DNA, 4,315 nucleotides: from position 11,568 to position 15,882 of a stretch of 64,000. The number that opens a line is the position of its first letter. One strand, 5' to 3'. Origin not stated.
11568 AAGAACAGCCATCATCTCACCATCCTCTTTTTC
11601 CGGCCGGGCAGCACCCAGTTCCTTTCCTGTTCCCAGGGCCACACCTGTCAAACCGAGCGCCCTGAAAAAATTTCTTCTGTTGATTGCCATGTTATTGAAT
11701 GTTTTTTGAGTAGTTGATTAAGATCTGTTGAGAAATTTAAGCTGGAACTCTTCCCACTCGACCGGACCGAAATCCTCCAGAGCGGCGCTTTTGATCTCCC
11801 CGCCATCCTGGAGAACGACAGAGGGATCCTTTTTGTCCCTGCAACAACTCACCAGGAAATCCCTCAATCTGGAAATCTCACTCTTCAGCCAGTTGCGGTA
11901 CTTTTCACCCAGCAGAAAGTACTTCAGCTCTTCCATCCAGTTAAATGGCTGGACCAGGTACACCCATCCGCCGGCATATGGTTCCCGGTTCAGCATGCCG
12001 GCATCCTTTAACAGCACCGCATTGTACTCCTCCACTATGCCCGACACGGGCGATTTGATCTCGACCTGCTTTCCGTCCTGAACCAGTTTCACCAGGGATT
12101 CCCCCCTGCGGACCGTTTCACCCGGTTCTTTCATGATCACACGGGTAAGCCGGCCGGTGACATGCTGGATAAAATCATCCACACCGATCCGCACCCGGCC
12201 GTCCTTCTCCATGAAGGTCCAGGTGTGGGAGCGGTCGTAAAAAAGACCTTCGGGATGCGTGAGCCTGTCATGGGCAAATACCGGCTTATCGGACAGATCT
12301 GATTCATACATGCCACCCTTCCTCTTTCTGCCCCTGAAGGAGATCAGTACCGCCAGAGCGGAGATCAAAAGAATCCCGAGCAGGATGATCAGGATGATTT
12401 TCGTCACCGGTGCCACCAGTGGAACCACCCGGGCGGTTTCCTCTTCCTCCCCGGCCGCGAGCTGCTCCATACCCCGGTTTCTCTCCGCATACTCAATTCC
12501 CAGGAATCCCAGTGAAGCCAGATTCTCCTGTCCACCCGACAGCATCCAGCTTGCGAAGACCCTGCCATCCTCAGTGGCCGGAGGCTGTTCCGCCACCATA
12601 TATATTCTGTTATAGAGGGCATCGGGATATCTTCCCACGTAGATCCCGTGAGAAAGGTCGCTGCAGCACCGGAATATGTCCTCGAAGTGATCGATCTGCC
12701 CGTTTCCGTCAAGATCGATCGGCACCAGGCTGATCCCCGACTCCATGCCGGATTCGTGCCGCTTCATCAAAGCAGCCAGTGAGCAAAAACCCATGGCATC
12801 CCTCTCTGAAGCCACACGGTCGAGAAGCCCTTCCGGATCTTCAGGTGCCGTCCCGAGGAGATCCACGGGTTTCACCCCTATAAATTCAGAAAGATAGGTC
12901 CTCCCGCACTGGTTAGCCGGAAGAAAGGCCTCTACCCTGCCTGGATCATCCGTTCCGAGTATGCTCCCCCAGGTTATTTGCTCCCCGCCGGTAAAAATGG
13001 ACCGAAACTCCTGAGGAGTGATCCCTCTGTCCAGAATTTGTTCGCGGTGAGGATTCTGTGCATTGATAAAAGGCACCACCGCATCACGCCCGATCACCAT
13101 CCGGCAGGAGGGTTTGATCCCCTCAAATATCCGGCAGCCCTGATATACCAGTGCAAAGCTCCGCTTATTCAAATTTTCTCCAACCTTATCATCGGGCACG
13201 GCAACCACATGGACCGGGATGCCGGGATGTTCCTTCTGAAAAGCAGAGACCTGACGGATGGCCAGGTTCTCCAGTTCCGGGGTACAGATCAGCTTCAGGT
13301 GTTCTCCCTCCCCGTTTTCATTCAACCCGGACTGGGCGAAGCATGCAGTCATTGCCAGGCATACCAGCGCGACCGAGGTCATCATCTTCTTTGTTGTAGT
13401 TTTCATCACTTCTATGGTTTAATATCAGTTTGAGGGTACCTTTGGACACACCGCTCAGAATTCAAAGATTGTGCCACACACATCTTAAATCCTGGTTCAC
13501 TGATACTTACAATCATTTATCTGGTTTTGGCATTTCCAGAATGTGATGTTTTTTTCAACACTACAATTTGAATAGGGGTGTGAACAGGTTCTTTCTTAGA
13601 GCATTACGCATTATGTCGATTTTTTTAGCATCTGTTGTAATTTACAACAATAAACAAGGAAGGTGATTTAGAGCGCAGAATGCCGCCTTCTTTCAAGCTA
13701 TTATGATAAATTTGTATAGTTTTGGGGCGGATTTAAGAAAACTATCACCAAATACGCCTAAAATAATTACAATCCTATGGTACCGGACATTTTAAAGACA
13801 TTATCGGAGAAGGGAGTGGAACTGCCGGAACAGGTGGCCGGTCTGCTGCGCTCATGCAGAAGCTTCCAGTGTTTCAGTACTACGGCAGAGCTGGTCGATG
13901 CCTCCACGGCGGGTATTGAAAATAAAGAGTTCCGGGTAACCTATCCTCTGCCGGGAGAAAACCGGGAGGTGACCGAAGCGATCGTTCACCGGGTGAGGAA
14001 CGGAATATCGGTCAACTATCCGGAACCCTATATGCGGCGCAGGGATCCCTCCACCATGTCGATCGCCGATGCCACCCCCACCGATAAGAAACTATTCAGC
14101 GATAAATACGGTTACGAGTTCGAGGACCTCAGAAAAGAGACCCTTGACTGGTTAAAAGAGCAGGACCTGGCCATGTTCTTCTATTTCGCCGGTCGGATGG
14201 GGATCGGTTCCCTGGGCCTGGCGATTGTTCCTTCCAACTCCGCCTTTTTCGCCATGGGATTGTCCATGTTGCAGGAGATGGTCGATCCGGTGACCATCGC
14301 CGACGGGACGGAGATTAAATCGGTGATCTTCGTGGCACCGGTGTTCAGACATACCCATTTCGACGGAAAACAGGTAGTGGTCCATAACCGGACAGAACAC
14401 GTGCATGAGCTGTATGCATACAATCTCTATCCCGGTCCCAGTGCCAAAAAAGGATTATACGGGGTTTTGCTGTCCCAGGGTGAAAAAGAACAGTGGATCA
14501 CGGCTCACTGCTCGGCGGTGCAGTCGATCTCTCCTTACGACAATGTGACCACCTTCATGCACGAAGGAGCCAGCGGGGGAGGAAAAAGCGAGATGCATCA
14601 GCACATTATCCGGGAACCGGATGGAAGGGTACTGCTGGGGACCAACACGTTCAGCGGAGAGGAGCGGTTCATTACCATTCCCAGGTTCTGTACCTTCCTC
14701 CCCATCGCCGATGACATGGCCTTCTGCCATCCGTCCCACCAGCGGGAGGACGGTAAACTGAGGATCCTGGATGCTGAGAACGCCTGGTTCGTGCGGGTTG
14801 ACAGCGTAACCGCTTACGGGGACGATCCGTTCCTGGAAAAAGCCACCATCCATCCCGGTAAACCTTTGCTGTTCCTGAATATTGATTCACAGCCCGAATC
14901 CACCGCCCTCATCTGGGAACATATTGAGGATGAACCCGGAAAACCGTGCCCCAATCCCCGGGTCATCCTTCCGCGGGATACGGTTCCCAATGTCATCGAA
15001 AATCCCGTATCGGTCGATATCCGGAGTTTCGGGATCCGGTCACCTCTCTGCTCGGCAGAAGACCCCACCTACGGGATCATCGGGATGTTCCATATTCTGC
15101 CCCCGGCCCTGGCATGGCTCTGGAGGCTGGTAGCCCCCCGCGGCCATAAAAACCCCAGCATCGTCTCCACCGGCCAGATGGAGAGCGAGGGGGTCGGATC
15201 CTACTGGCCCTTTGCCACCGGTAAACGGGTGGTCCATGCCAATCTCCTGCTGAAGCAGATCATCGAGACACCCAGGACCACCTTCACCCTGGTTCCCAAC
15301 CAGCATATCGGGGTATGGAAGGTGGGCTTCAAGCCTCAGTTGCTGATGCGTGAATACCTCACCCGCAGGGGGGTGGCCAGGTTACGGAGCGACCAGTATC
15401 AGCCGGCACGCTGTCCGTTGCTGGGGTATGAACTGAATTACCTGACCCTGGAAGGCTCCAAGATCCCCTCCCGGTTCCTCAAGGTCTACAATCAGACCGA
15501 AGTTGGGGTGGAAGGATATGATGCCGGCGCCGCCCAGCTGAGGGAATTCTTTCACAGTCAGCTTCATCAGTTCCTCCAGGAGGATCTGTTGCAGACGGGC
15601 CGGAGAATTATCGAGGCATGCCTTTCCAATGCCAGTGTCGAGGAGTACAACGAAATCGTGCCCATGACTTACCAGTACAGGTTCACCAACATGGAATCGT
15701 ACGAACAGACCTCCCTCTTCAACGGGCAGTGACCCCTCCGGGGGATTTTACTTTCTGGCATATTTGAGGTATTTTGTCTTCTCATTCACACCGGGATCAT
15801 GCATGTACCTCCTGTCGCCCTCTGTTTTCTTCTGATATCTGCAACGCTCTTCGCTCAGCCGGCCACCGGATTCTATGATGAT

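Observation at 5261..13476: Seven-gene operon: orphan NrfC/NrfD redox module flanked by two membrane-anchored GcvH-like proteins, with a haem-motif kinase, sigma-54 regulator and metzincin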

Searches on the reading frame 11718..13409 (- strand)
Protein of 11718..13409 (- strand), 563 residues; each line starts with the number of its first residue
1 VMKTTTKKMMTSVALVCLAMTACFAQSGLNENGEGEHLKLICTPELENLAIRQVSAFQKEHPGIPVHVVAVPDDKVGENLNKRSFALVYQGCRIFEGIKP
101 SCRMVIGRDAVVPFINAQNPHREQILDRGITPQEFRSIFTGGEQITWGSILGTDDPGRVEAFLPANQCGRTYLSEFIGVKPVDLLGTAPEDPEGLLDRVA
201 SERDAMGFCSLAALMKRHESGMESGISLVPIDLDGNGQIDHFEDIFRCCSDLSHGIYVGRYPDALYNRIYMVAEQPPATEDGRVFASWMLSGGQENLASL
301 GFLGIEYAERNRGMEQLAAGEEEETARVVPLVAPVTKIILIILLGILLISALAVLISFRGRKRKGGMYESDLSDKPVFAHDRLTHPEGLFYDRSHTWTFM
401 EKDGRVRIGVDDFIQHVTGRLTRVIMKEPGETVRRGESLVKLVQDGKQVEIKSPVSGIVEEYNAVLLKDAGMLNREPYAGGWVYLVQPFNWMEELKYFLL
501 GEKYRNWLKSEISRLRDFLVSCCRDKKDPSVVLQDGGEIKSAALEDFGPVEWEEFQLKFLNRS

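Call 4: search_protein_families(library=pfam, proteins=[window:11718-13409:-], max_evalue=0.01)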
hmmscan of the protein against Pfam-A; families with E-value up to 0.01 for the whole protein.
window:11718-13409:- (563 aa): 3 families
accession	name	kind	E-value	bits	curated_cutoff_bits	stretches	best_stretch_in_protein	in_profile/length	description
PF01597.25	GCV_H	-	1.9e-19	70.2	22.2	1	390-510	2-121/122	Glycine cleavage H-protein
PF12849.12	PBP_like_2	-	6.7e-06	26.5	27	1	38-291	12-265/267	PBP superfamily domain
PF00364.28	Biotin_lipoyl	-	0.00051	20.3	22.1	1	424-461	18-55/73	Biotin-requiring enzyme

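Call 5: search_protein_families(library=ncbifam, proteins=[window:11718-13409:-], max_evalue=0.01)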
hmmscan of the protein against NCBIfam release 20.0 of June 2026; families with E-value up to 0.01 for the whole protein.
window:11718-13409:- (563 aa): 5 families
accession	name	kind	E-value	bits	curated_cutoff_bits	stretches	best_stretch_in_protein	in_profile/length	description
NF002270.0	PRK01202.1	subfamily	2.3e-19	69.4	117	1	385-509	4-127/129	glycine cleavage system protein GcvH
TIGR00527.1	gcvH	equivalog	7.4e-17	61.6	115.85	1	385-510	2-127/129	glycine cleavage system protein GcvH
TIGR03077.1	not_gcvH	equivalog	6.3e-09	35.9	144.05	1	391-487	2-98/110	glycine cleavage protein H-like protein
NF045810.1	GcvH_rel_desulf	equivalog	2.5e-07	30.6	150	1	381-510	8-137/167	GcvH-related protein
TIGR01347.1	sucB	equivalog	0.0015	17.8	378.65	1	412-463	7-58/404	dihydrolipoyllysine-residue succinyltransferase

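Call 15: search_solved_structures(query=window:11718-13409:-, max_evalue=1)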
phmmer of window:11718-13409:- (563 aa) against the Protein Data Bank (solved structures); distinct sequences matched with E-value up to 1: 16.
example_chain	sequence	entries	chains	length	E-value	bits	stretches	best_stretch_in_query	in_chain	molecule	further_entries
1onl_A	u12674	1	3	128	3.2e-14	55.7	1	386-511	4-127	glycine cleavage system H protein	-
3a8i_E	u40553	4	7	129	8e-13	51.1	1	386-502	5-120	Glycine cleavage system H protein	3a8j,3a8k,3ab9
3a7a_B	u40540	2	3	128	8.4e-13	51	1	386-502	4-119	Glycine cleavage system H protein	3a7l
1dxm_A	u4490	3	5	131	3.4e-12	49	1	387-510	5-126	H PROTEIN | H PROTEIN OF THE GLYCINE CLEAVAGE SYSTEM | H-PROTEIN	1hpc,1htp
3tzu_A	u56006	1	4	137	2.6e-10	42.8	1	401-489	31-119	Glycine cleavage system H protein 1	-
3ift_A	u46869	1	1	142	5.4e-10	41.8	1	385-487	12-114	Glycine cleavage system H protein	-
3hgb_A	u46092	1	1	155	1.1e-09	40.7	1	386-487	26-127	Glycine cleavage system H protein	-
3klr_A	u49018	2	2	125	1e-08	37.6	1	392-510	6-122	Glycine cleavage system H protein | Glycine cleavage system H protein, mitochondrial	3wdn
2edg_A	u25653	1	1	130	1.8e-08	36.8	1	388-510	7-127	Glycine cleavage system H protein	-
1zko_A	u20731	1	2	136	6.2e-08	34.9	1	384-497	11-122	Glycine cleavage system H protein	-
2ka7_A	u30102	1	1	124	1.7e-07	33.5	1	391-497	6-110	Glycine cleavage system H protein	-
8ugo_E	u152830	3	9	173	2e-07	33.3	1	392-510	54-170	Glycine cleavage system H protein, mitochondrial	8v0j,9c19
3mxu_A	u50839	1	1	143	1.3e-05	27.2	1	390-486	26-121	Glycine cleavage system H protein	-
1o78_A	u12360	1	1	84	0.25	13.2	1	405-467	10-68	BIOTIN CARBOXYL CARRIER PROTEIN OF METHYLMALONYL-COA CARBOXYL-TRANSFERASE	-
1dcz_A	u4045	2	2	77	0.3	12.9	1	411-467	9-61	TRANSCARBOXYLASE 1.3S SUBUNIT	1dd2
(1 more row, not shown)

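Call 40: find_homologous_proteins(query=window:11718-13406:-)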
Query window:11718-13406:- (562 aa): 52 proteins with E <= 0.001 among 8000 candidates.
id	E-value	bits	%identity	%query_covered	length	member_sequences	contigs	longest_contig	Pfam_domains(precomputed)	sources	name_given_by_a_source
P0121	0.0e+0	1278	100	99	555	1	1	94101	PF01597.26,PF12849.13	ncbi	-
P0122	3.1e-153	530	43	99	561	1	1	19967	PF01597.26,PF25919.1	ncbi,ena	-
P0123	4.2e-153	529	43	99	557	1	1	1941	PF01597.26,PF12849.13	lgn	-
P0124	7.5e-153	528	43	100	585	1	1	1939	PF01597.26,PF12849.13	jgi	jgi:glycine cleavage system H lipoate-binding protein/ABC-type phosphate transport system substrate-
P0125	3.1e-152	526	43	99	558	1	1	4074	PF01597.26,PF12849.13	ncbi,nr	ncbi:MAG: substrate-binding domain-containing protein [Bacteroidales bacterium]|nr:substrate-binding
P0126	3.8e-152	526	44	99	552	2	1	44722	PF01597.26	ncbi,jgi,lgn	-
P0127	4.9e-152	526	43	99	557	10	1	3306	PF01597.26,PF12849.13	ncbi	-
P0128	7.1e-152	525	43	99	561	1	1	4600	PF01597.26,PF12849.13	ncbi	-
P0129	5.8e-150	519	43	99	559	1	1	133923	PF01597.26,PF12849.13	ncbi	ncbi:MAG: hypothetical protein V2B15_12680 [Bacteroidota bacterium]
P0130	1.6e-149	517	44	99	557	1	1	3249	PF01597.26,PF12849.13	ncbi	-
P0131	4.6e-149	516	43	99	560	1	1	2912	PF01597.26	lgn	-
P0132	1.1e-148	514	43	99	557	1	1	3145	PF01597.26,PF12849.13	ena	-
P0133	3.5e-148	513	44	99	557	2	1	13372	PF01597.26,PF12849.13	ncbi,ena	-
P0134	8.2e-148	512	42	97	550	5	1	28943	PF01597.26,PF25919.1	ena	-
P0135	5.9e-146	506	42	99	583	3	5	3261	PF01597.26,PF12849.13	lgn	-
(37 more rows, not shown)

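Call 51: predict_structure(alignment_id=A3)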
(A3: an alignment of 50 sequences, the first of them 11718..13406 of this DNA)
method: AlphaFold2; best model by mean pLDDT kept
length: 562 residues; sequences in the alignment: 50
mean_pLDDT: 81.8   pTM: 0.52
mean pLDDT of the five models: 81.8, 80.4, 79.4, 79.0, 74.4
residues with pLDDT >= 90: 238; 70-90: 217; 50-70: 55; < 50: 52
segments of 3 or more residues with pLDDT < 50: 1-3, 20-33, 322-332, 360-381
pLDDT, mean of each block of 10 residues (from residue 1): 57 64 37 71 92 96 95 89 90 72 92 96 95 95 89 93 90 94 91 94 95 87 86 88 84 86 91 85 95 88 88 82 40 69 89 75 34 38 66 88 91 87 93 92 90 94 92 86 93 73 75 83 60 63 82 85 58
secondary structure, 60 per line:
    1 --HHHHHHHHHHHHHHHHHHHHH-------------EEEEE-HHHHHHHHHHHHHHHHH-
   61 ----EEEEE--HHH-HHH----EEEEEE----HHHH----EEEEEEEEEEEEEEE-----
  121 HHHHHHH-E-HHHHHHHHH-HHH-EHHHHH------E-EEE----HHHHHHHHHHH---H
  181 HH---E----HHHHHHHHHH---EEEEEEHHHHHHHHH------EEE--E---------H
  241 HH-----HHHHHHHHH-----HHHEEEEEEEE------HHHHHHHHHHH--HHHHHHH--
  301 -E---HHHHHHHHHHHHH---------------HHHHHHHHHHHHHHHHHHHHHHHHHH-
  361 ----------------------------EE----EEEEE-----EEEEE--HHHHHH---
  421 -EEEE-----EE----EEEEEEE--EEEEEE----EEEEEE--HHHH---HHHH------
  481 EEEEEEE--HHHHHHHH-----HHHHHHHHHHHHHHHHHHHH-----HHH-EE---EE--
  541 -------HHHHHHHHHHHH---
elements in order: H3-23 E37-41 H43-59 E65-69 E83-88 H93-96 E101-115 H121-127 H131-139 H146-150 E159-161 H166-176 H191-200 E204-209 H210-218 E225-227 H248-256 E265-272 H279-289 H292-298 H306-318 H334-359 E395-399 E405-409 H412-417 E422-425 E437-443 E446-451 E456-461 H464-467 H471-474 E481-487 H490-497 H503-522 H548-559
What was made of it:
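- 11718..13406 (-): g1: signal peptide, periplasmic PstS-fold domain with an EF-hand-like loop, one transmembrane helix (337-355), a tether of about 25 residues, then a cytoplasmic GcvH-fold domain with a C-terminal helical extension. AF2 model, pLDDT 82 (call 51).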

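Call 55: fold_search(model_id=the predicted structure, library=pdb)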
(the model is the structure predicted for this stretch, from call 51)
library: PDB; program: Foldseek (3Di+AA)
matches with E <= 10: 1619; with E <= 0.001: 571
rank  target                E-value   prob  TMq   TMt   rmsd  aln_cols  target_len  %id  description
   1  4jwo                  2.9e-15  1.00  0.34  0.60   5.8       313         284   13  The crystal structure of a possible phosphate binding protein from Planctomyces limnophilus DSM 3776 (released 2013-04-24)
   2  4gd5_A                1.1e-12  1.00  0.36  0.75   4.2       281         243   15  X-ray Crystal Structure of a Putative Phosphate ABC Transporter Substrate-Binding Protein with Bound Phosphate from Cl (released 2012-08-15)
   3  4q8r                  2.4e-12  1.00  0.35  0.74   4.5       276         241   16  Crystal structure of a Phosphate Binding Protein (PBP-1) from Clostridium perfringens (released 2014-11-05)
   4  1twy_B                9.9e-12  1.00  0.35  0.74   4.5       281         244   13  Crystal structure of an ABC-type phosphate transport receptor from Vibrio cholerae (released 2004-12-21)
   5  4pqj_C                1.1e-11  1.00  0.36  0.69   4.5       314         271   15  Crystal structure of a phosphate binding protein (released 2015-03-18)
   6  1pc3_MODEL_1_A        1.1e-11  1.00  0.37  0.59   6.3       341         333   12  Crystal structure of the extracellular phosphate ABC transport receptor (PstS-1) and immunodominant antigen of (released 2004-05-18)
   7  1twy_F                1.4e-11  1.00  0.35  0.73   4.3       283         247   13  Crystal structure of an ABC-type phosphate transport receptor from Vibrio cholerae (released 2004-12-21)
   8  1twy_A                1.7e-11  1.00  0.35  0.72   4.3       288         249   12  Crystal structure of an ABC-type phosphate transport receptor from Vibrio cholerae (released 2004-12-21)
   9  4omb_A                1.9e-11  1.00  0.38  0.67   5.2       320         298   15  Phosphate binding protein (released 2014-12-10)
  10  1twy_E                2.7e-11  1.00  0.36  0.75   4.2       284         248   13  Crystal structure of an ABC-type phosphate transport receptor from Vibrio cholerae (released 2004-12-21)
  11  4n13                  4.3e-11  1.00  0.33  0.64   5.1       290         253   13  Crystal Structure of PstS (BB_0215) from Borrelia burgdorferi (released 2014-01-22)
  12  8ods                  6.9e-11  1.00  0.35  0.58   7.4       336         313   12  Phosphate-Binding Protein (PstS) from Xanthomonas citri pv. citri A306 bound to phosphate (released 2023-10-11)
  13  7xg7_A                8.8e-11  1.00  0.37  0.63   5.2       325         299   14  Crystal structure of PstS protein from cyanophage Syn19 (released 2023-02-08)
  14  4pqj_A                1.3e-10  1.00  0.36  0.69   4.7       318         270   14  Crystal structure of a phosphate binding protein (released 2015-03-18)
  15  7dm1_A                2.1e-10  1.00  0.37  0.59   5.5       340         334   12  crystal structure of the M.tuberculosis phosphate ABC transport receptor PstS-1 in complex with Fab p4-36 (released 2020-12-23)
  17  4exl_C                3.2e-10  1.00  0.36  0.72   4.1       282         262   14  Crystal structure of phosphate ABC transporter, periplasmic phosphate-binding protein PstS 1 (PBP1) from Streptococcus (released 2012-05-30)
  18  4exl_A                3.2e-10  1.00  0.36  0.72   4.3       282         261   16  Crystal structure of phosphate ABC transporter, periplasmic phosphate-binding protein PstS 1 (PBP1) from Streptococcus (released 2012-05-30)
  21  4exl_D                4.6e-10  1.00  0.37  0.75   3.6       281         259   14  Crystal structure of phosphate ABC transporter, periplasmic phosphate-binding protein PstS 1 (PBP1) from Streptococcus (released 2012-05-30)
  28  4exl_B                8.3e-10  1.00  0.36  0.72   4.0       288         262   14  Crystal structure of phosphate ABC transporter, periplasmic phosphate-binding protein PstS 1 (PBP1) from Streptococcus (released 2012-05-30)
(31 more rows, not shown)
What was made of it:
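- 11718..13406 (-): Foldseek matches PstS structures 4gd5, 1twy and 4exl at TMt 0.72-0.75, and GcvH at TMt up to 0.88 (call 55).
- On PstS-type phosphate-binding protein (periplasmic domain of g1): Foldseek matches 4gd5, 1twy and 4exl at TMt 0.72-0.75, E = 1e-10 to 1e-12 (call 55).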

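Call 74: search_protein_families(library=padloc, proteins=[window:11718-13406:-], max_evalue=0.001)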
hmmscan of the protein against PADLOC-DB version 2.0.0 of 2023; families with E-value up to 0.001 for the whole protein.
window:11718-13406:- (562 aa): 0 families

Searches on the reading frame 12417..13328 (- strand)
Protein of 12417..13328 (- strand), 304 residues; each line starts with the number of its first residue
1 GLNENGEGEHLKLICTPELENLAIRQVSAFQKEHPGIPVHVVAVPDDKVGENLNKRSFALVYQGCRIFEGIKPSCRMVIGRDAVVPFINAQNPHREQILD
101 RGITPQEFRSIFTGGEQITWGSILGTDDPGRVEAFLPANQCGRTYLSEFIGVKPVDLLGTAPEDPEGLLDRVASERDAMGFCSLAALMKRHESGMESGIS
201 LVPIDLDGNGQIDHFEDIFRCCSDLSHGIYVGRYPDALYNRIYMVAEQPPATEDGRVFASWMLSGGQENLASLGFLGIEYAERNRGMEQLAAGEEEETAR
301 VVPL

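Call 43: search_protein_families(library=pfam, proteins=[window:12417-13328:-], max_evalue=10)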
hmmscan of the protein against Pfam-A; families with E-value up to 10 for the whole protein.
seq(304 aa): 3 families
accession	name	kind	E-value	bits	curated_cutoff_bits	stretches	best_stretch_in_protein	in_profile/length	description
PF12849.12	PBP_like_2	-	9.8e-07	29.2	27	1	11-264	12-265/267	PBP superfamily domain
PF00036.39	EF-hand_1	-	0.16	12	25.4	1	204-215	9-20/29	EF hand domain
PF13202.12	EF-hand_5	-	0.29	11.1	25.9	1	204-216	8-20/25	EF hand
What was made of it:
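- On PstS-type phosphate-binding protein (periplasmic domain of g1): PBP_like_2 scores 29.2 bits for the domain alone against a cut-off of 27 (call 43).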

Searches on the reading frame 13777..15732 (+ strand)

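Call 17: search_protein_families(library=pfam, proteins=[window:13777-15732:+], max_evalue=0.001)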
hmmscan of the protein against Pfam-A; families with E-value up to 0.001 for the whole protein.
window:13777-15732:+ (651 aa): 1 family
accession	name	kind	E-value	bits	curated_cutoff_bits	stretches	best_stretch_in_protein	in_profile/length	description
PF16260.11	DUF4914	-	5.2e-284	943.5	25.7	1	16-627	1-611/612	Domain of unknown function (DUF4914)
